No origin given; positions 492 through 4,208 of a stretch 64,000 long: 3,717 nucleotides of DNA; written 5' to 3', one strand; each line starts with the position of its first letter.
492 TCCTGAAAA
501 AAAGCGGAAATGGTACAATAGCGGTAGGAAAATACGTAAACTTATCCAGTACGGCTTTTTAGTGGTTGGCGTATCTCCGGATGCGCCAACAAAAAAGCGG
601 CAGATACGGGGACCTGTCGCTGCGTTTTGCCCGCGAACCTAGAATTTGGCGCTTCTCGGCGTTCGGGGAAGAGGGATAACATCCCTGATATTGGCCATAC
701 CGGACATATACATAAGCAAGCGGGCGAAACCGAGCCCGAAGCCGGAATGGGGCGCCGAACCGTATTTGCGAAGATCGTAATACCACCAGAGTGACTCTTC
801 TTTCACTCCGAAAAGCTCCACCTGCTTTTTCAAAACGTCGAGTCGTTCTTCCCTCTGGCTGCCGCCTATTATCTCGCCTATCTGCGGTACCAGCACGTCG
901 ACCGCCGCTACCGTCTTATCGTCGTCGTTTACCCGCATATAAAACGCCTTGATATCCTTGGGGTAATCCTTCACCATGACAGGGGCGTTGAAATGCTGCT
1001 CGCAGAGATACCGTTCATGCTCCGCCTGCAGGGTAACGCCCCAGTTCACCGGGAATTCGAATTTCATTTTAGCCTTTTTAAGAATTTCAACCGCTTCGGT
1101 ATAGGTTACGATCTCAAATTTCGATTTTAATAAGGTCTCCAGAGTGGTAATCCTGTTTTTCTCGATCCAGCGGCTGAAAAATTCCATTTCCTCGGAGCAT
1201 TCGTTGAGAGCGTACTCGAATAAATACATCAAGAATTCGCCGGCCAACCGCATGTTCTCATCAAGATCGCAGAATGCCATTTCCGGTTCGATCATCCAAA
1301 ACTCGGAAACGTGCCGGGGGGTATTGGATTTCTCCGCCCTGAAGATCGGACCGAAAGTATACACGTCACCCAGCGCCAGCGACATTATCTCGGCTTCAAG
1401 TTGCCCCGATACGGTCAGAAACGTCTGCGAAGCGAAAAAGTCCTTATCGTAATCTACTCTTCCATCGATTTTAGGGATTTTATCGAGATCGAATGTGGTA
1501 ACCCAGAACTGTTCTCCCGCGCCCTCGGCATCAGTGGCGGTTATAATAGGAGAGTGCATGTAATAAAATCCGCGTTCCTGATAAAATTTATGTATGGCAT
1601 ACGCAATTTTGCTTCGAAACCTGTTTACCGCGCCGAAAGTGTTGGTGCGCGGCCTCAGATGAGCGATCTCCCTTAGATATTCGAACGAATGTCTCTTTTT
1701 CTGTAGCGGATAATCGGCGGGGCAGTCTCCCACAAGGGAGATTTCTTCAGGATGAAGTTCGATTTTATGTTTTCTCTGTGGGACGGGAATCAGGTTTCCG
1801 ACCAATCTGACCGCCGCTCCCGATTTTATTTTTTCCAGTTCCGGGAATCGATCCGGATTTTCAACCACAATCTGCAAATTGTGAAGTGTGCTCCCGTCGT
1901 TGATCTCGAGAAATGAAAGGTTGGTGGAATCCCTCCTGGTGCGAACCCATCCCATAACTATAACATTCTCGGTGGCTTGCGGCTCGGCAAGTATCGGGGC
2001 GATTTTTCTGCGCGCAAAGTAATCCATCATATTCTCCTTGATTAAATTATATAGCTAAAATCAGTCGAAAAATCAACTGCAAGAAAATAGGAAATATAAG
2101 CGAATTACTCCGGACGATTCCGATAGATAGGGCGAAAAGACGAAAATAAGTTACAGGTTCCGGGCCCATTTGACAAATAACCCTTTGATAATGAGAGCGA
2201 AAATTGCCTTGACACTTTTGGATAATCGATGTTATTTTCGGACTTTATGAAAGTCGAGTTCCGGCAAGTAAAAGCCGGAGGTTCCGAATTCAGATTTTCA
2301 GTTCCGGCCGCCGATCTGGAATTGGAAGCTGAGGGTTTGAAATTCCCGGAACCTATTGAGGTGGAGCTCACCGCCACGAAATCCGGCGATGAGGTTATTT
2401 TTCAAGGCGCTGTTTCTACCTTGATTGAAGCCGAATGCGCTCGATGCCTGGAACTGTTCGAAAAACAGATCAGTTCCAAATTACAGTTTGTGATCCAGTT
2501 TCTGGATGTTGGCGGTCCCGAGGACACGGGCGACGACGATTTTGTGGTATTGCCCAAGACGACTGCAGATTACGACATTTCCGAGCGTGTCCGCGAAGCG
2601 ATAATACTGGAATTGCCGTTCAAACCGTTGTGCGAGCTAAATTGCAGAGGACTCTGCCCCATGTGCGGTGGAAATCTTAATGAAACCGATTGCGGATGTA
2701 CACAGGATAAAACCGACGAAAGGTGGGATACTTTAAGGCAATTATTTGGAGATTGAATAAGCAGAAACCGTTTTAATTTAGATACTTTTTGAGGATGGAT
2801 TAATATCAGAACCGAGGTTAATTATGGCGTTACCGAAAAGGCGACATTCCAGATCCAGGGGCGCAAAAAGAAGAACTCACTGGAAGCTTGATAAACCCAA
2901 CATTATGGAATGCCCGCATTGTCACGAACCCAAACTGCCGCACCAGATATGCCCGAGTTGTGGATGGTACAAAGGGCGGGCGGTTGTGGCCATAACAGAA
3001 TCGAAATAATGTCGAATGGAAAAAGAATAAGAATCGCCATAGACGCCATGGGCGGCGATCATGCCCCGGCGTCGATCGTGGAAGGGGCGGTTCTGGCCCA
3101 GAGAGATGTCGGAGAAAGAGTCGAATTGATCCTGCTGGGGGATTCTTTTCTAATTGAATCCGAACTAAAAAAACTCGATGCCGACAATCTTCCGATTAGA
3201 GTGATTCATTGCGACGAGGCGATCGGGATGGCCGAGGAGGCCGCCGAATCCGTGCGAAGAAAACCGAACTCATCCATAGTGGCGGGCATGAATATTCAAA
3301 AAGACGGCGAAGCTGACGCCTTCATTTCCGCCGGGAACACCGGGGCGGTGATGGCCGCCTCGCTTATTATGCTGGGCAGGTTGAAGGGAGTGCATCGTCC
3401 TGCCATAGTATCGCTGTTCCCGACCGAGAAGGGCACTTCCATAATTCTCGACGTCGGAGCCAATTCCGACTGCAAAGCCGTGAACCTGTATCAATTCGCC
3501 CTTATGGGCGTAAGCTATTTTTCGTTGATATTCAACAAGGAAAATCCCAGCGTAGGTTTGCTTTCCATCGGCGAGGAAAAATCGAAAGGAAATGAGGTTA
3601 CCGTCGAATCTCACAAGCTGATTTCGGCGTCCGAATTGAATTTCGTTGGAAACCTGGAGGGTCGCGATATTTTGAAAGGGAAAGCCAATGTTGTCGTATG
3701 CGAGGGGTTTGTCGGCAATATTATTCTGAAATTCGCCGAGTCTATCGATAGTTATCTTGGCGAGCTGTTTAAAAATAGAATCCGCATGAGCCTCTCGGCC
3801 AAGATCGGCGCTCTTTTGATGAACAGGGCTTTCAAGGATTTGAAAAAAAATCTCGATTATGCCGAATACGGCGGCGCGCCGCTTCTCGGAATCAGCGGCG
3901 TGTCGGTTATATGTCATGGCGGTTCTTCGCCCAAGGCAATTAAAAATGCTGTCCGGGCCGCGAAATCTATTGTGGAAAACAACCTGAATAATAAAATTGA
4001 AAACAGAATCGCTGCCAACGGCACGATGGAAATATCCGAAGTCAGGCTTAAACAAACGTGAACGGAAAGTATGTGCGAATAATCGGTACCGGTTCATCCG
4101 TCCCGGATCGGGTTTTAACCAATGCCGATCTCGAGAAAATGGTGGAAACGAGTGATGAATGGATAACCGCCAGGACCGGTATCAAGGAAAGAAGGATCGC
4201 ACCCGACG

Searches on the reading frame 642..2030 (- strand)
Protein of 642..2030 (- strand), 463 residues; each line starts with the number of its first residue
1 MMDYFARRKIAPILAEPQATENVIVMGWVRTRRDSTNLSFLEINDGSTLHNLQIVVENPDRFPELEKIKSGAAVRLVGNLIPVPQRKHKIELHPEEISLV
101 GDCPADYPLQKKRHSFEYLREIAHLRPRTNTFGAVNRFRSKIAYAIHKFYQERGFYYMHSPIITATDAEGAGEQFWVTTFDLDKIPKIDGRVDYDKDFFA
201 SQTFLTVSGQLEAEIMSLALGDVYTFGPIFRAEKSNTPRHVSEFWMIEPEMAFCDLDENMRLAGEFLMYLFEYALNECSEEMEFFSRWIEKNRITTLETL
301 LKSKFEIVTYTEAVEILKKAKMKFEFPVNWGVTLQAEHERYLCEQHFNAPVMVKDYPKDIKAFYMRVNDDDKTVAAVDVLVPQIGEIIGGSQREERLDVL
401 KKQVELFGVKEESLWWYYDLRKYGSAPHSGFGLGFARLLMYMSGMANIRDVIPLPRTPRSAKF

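Call 71: search_protein_families(library=pfam, proteins=[window:642-2030:-], max_evalue=0.000001)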
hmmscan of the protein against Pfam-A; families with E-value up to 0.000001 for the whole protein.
window:642-2030:- (463 aa): 2 families
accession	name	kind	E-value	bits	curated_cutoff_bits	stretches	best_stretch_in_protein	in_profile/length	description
PF00152.25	tRNA-synt_2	-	6.3e-58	196.7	25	1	124-457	10-307/308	tRNA synthetases class II (D, K and N)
PF01336.31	tRNA_anti-codon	-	2.3e-10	40.7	27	1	23-99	1-74/75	OB-fold nucleic acid binding domain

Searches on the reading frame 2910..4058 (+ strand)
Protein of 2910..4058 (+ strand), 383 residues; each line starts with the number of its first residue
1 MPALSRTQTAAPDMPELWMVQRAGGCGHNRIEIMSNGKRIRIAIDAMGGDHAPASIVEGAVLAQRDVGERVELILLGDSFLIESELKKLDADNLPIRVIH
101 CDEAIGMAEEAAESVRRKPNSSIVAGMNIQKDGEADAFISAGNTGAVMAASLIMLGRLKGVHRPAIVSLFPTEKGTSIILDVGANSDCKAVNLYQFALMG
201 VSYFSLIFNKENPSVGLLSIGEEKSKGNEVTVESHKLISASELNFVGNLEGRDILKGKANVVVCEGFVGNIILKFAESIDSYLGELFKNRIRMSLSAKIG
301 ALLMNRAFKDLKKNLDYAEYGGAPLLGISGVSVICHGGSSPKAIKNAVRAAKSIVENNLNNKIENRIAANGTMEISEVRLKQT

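Call 71: search_protein_families(library=pfam, proteins=[window:2910-4058:+], max_evalue=0.000001)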
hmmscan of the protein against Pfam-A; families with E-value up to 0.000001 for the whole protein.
window:2910-4058:+ (383 aa): 1 family
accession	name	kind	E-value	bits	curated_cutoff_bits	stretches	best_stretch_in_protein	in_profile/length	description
PF02504.20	FA_synthesis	-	4.8e-106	354.9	29.1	1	40-361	1-323/324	Fatty acid synthesis protein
